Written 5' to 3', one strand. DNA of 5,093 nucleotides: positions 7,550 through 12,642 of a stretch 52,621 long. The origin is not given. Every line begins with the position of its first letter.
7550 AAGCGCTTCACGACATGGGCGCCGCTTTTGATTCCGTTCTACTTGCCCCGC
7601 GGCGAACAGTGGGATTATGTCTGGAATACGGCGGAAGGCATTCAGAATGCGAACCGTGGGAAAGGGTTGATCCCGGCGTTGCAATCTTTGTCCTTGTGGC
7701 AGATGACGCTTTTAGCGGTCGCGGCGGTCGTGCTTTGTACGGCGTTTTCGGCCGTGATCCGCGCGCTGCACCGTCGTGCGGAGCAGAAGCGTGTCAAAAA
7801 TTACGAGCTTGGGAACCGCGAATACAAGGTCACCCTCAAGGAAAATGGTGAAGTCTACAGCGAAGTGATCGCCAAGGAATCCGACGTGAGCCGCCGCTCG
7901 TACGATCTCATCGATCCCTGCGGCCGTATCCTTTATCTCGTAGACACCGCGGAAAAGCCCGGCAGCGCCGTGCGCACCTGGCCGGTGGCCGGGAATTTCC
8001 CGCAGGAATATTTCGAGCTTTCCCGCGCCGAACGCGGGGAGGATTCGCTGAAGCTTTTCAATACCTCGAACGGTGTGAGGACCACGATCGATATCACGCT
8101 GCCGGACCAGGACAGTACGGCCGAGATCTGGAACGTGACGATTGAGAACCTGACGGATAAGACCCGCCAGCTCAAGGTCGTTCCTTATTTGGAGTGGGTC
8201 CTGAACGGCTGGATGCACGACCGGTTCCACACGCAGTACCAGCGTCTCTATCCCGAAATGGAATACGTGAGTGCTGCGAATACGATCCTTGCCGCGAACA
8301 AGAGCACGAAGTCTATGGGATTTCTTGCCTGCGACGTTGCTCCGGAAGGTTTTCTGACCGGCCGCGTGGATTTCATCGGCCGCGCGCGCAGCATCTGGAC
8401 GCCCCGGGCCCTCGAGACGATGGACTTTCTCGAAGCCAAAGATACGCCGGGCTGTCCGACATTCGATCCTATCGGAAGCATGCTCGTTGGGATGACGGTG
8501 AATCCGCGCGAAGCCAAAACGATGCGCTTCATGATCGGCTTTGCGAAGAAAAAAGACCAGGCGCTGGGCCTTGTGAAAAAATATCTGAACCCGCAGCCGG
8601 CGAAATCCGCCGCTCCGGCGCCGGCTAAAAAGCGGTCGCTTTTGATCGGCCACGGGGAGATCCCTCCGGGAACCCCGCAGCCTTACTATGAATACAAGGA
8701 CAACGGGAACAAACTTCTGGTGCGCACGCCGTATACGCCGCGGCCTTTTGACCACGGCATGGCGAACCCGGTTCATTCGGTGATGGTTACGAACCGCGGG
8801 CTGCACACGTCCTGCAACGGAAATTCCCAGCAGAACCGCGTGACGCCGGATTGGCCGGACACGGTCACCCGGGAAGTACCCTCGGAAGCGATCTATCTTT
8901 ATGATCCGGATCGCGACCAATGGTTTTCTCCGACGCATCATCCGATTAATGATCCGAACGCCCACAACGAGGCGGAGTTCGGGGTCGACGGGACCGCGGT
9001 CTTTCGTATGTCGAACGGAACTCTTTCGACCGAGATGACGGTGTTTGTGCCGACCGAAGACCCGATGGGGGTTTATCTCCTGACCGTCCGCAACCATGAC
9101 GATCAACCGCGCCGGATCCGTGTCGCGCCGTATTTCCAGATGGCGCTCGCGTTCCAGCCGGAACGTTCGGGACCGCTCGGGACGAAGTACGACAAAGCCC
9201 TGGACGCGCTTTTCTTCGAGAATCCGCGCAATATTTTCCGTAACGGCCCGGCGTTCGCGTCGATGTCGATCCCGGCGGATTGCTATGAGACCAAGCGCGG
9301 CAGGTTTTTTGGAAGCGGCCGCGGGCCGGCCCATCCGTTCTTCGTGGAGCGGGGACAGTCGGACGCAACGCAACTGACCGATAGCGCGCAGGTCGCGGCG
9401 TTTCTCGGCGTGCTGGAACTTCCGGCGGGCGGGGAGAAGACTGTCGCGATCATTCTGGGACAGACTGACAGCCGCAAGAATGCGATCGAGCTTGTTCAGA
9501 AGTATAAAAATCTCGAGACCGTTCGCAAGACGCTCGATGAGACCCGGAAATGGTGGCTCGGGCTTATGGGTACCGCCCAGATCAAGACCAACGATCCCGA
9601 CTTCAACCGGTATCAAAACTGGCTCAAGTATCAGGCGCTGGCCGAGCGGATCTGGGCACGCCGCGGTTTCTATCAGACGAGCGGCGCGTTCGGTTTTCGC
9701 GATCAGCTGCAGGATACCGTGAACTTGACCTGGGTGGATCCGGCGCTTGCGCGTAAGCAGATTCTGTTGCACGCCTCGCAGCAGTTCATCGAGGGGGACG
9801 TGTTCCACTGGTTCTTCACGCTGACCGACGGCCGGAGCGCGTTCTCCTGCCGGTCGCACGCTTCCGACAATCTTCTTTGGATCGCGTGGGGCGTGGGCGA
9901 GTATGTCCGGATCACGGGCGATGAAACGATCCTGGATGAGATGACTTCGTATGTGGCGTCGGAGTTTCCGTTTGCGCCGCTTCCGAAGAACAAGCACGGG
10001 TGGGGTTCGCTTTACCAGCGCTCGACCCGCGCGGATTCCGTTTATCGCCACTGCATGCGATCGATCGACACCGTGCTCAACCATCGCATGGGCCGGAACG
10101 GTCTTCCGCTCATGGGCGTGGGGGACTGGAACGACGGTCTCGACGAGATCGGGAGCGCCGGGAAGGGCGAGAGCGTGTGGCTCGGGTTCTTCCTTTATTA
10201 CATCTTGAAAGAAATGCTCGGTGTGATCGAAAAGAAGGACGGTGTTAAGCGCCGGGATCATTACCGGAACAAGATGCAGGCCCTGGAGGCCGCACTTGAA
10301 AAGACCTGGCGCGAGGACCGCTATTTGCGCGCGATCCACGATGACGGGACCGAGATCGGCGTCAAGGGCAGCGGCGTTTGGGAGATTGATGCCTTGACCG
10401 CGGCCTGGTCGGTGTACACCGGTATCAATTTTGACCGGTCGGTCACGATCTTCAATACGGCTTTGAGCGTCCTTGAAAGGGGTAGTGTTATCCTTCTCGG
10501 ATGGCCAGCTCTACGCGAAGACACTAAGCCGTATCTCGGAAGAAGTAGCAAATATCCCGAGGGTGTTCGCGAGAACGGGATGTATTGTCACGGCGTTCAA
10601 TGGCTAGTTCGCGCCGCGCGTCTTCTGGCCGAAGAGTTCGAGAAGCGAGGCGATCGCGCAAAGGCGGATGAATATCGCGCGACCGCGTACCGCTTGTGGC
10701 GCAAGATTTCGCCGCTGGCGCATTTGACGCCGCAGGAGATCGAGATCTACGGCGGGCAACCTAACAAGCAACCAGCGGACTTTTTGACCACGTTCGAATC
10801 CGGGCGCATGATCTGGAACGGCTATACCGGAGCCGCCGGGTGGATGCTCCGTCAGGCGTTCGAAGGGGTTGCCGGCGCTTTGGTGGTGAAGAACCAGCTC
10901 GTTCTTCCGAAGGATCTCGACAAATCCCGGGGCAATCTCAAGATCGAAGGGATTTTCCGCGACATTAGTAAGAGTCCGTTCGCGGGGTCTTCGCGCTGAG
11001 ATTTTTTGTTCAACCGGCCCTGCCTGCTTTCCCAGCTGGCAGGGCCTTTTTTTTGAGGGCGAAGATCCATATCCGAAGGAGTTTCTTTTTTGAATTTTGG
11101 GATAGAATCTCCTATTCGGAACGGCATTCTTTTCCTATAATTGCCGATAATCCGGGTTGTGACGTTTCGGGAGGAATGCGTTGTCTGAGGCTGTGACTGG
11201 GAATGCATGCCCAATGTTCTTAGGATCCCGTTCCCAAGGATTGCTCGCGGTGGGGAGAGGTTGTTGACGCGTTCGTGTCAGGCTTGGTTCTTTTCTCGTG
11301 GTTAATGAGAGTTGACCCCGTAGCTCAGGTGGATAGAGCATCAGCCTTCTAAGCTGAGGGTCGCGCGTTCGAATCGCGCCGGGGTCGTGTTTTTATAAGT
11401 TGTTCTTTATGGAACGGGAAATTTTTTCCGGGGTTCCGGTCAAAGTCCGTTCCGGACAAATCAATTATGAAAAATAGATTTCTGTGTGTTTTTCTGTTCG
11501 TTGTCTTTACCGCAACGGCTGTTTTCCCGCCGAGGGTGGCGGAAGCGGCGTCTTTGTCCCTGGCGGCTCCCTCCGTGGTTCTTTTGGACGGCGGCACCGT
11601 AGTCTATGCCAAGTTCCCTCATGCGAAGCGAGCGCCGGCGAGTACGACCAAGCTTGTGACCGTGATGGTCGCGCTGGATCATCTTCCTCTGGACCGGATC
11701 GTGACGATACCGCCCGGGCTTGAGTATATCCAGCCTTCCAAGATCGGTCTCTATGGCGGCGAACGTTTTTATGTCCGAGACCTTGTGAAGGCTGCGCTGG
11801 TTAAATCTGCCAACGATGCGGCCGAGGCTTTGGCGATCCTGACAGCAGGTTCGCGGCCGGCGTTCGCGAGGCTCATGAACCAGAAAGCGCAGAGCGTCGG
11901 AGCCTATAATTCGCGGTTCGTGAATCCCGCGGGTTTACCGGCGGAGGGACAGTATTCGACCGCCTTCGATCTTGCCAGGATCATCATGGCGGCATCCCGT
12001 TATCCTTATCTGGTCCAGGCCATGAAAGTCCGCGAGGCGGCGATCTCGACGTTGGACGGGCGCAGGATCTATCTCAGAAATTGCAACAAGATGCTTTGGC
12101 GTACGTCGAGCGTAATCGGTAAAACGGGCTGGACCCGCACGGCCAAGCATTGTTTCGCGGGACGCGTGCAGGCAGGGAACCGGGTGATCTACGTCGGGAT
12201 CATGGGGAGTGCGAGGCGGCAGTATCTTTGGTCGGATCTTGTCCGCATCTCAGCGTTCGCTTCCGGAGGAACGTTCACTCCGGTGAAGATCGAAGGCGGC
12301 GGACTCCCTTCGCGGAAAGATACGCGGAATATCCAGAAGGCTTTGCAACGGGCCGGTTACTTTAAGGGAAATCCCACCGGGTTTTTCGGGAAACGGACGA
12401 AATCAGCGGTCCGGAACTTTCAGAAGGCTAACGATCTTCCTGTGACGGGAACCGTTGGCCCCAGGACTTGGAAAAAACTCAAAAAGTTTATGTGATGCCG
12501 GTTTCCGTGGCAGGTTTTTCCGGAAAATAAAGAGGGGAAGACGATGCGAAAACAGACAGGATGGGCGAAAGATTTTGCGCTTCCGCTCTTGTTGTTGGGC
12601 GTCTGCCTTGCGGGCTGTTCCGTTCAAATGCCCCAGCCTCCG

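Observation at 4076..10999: GH94 phosphorylase fused to a huge polytopic membrane block and exported CBM-like repeats, with no GT84 synthase domain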

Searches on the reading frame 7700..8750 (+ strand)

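Call 16: search_protein_families(library=pfam, proteins=[window:7700-8750:+], max_evalue=10)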
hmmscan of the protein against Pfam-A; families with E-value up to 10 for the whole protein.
window:7700-8750:+ (350 aa): 1 family
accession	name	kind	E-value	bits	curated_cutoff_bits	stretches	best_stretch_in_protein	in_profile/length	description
PF06165.18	GH94_b-supersand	-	1.2e-30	107.3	23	1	37-280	8-251/251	Glycosyl hydrolase 94, supersandwich domain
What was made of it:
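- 7796..8695 (+): GH94 first supersandwich domain, equivalent to Cgs GP1 (aa 1241-1540). PF06165 at E 1.2e-30 (call 16).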

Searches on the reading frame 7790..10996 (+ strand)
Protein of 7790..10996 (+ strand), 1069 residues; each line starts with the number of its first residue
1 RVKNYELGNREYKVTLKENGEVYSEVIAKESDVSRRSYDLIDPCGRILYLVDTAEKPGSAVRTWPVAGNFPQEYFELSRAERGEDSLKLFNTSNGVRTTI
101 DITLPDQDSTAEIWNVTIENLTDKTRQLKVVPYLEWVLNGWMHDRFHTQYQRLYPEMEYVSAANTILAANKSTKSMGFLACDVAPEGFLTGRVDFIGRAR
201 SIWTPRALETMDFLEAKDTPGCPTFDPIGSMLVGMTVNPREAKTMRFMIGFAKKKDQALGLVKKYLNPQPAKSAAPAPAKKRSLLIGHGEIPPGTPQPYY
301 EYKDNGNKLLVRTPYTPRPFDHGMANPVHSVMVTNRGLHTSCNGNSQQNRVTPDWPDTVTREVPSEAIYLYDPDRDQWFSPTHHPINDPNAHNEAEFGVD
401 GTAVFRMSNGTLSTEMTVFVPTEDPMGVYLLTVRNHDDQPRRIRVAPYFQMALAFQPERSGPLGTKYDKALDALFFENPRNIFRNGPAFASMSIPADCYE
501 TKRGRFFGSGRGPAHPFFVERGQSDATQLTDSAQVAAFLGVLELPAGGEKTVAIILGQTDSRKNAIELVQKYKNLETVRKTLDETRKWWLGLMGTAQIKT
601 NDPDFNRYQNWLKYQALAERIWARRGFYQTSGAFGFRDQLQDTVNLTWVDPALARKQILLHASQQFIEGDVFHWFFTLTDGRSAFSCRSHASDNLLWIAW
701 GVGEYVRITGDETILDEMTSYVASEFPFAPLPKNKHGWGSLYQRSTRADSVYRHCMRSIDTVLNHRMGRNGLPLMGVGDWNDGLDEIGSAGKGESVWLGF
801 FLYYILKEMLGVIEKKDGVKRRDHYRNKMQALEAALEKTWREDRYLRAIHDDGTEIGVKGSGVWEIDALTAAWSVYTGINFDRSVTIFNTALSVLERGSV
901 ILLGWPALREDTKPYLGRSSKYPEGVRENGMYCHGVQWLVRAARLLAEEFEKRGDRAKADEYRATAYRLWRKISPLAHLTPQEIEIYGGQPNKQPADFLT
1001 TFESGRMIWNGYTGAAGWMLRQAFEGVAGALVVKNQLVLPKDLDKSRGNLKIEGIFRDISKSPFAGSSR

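Call 24: search_solved_structures(query=window:7790-10996:+, max_evalue=1, show_alignments=1)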
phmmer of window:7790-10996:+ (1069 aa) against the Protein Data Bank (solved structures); distinct sequences matched with E-value up to 1: 18.
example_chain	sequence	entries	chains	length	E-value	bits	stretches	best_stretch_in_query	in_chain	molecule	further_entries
8rf9_A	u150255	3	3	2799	1.2e-109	370.6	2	304-1067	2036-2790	Cyclic beta 1-2 glucan synthetase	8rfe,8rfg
8rf0_A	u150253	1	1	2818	1.2e-109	370.5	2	304-1067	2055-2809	Cyclic beta-(1,2)-glucan synthase NdvB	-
3qde_A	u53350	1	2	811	3.4e-38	134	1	303-1020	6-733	Cellobiose phosphorylase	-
8ho7_A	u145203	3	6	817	3.6e-38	133.9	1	303-1020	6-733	Cellobiose phosphorylase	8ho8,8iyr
8ho9_A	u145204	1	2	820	2.5e-37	131.1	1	303-1020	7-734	Cellobiose phosphorylase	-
8hob_A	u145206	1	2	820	4.3e-37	130.3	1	303-1020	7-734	Cellobiose phosphorylase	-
2cqs_A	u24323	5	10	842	6.7e-31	109.8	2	565-1010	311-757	Cellobiose Phosphorylase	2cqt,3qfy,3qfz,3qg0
3s4c_A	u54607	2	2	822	1.7e-30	108.5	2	561-1014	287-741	Lactose Phosphorylase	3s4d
3rrs_A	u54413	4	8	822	2.5e-30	107.9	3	561-1014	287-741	Cellobiose phosphorylase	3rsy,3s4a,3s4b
3acs_A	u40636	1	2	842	4.6e-30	107.1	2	565-1010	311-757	Cellobiose Phosphorylase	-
3afj_A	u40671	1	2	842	5.7e-30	106.7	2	565-1010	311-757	Cellobiose Phosphorylase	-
3act_A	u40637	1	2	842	6.4e-30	106.6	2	565-1010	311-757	Cellobiose Phosphorylase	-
8bou_A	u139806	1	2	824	3.2e-27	97.6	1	289-943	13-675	N,N'-diacetylchitobiose phosphorylase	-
4zle_A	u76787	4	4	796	3.5e-27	97.5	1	364-941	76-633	Putative b-glycan phosphorylase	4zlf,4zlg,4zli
1v7v_A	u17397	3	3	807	5.4e-22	80.3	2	300-665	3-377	chitobiose phosphorylase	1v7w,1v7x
5h3z_A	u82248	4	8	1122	0.004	17.8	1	602-793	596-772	Uncharacterized protein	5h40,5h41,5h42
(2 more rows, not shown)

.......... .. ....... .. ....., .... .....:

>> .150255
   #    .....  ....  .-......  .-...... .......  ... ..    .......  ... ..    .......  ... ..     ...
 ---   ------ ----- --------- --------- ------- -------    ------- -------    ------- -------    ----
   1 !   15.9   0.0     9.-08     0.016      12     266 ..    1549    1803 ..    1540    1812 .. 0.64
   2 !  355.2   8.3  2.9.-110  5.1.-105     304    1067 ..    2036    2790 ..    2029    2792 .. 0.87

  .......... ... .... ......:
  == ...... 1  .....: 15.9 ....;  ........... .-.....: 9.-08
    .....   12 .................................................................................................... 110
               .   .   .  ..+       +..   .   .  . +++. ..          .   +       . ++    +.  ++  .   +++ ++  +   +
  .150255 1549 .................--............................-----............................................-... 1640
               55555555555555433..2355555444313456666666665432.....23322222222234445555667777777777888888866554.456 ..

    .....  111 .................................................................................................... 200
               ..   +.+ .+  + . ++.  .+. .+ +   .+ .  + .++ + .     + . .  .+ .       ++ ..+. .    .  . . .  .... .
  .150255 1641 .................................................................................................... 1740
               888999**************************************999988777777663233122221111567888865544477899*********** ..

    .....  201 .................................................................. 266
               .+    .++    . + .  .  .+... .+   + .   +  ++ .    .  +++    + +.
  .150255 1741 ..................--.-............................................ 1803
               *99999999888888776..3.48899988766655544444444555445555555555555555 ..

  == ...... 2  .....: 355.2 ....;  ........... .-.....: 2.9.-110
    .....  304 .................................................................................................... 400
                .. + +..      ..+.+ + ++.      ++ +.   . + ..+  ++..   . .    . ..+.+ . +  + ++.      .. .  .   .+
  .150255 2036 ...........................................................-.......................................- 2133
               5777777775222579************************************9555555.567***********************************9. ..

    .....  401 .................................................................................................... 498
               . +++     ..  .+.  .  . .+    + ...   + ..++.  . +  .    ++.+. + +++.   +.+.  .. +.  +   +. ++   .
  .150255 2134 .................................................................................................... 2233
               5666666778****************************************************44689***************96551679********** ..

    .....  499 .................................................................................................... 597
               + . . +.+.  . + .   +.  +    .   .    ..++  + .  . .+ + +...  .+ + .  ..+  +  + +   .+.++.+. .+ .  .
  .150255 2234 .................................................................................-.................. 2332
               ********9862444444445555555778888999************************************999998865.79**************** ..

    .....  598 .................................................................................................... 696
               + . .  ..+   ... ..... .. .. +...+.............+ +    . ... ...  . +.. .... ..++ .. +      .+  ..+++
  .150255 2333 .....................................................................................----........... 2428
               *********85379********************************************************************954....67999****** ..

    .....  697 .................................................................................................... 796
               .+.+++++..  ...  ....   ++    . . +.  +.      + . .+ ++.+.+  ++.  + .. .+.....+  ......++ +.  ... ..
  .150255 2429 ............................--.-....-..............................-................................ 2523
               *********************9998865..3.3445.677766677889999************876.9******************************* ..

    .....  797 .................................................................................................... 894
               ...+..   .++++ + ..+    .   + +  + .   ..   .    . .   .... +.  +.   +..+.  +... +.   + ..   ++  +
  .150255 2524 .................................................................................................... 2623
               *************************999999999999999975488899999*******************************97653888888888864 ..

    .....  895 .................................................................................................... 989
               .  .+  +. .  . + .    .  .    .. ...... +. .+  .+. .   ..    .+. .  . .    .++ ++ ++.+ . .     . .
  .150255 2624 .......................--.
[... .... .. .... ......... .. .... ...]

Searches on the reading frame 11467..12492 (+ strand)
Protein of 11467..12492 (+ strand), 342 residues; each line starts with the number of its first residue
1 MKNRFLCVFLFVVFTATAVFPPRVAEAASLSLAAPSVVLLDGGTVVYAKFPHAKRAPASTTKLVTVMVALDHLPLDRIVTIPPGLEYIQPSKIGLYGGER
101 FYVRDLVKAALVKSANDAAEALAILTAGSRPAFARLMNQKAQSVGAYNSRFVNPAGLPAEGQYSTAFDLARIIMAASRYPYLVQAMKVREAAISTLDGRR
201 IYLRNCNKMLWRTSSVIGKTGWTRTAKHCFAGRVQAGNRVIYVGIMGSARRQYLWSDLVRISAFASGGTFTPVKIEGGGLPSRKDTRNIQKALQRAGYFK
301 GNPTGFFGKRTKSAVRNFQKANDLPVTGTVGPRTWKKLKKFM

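Call 7: search_protein_families(library=pfam, proteins=[window:11467-12492:+], max_evalue=0.001)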
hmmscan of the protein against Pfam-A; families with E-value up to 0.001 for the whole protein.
window:11467-12492:+ (342 aa): 3 families
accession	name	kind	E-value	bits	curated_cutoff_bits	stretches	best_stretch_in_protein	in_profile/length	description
PF00768.25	Peptidase_S11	-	2.2e-42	145.6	27.6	1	29-246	7-235/239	D-alanyl-D-alanine carboxypeptidase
PF01471.23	PG_binding_1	-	5.2e-20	71.8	23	1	283-338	2-57/57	Putative peptidoglycan binding domain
PF08823.16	PG_binding_2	-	1.3e-05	25.8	21.1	1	286-324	18-56/74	Putative peptidoglycan binding domain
